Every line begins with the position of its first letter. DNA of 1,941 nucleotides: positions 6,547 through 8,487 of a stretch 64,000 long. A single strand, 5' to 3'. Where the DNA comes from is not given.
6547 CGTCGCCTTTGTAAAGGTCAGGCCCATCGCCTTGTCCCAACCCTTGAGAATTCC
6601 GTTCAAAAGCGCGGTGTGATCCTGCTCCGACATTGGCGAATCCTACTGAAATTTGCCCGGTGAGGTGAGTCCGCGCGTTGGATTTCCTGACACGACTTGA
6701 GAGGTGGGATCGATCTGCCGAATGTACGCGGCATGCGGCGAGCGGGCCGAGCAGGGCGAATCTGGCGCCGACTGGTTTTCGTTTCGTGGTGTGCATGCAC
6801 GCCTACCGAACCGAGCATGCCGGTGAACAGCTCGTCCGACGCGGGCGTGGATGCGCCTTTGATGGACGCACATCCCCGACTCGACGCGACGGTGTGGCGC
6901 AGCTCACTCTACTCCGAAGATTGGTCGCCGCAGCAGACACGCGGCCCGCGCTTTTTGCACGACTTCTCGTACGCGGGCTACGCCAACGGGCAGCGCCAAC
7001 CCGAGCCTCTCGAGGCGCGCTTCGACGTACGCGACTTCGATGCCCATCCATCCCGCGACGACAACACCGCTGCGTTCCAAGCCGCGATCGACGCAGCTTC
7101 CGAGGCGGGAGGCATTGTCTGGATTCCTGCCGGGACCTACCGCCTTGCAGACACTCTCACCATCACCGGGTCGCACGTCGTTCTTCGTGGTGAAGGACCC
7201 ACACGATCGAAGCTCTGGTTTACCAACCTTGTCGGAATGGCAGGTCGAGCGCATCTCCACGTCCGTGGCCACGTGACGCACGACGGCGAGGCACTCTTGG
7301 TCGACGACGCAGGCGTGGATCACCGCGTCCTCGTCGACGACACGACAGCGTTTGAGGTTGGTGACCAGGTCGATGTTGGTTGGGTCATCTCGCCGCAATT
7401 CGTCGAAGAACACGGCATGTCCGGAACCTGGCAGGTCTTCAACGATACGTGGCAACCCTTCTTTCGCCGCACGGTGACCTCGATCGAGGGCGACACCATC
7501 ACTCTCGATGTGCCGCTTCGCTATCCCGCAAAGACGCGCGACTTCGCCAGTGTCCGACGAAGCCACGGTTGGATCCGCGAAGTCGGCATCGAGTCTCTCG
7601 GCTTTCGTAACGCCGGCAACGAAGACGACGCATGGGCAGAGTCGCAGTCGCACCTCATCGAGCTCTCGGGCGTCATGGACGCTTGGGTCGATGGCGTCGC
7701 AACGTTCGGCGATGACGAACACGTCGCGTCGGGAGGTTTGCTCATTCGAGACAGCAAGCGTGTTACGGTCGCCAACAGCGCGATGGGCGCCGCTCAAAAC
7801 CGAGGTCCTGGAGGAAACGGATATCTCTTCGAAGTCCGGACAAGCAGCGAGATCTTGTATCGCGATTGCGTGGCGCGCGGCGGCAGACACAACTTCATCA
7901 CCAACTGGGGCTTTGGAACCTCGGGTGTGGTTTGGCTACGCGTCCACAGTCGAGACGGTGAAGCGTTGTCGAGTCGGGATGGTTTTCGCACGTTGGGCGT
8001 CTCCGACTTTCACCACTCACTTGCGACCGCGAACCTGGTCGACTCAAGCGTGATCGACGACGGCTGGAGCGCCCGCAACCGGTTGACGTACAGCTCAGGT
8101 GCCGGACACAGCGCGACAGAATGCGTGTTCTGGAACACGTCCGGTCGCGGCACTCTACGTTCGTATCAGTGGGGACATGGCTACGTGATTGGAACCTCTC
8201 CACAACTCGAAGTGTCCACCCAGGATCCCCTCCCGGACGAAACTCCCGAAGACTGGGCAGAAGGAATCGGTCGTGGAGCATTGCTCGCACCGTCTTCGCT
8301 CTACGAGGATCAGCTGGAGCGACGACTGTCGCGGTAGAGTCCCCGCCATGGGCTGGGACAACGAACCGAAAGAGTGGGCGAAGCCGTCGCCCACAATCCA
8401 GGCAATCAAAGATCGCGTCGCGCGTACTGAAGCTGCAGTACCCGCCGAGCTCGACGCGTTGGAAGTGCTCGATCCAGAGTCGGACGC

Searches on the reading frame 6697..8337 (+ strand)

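Call 63: search_protein_families(library=pfam, proteins=[window:6697-8337:+], max_evalue=0.0001)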
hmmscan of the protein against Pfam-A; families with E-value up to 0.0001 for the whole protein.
window:6697-8337:+ (546 aa): 1 family
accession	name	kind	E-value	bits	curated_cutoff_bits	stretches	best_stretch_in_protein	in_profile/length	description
PF12708.12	Pect-lyase_RHGA_epim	-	4.2e-10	40.2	27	1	110-175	3-70/213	Rhamnogalacturonase A/epimerase, pectate lyase-like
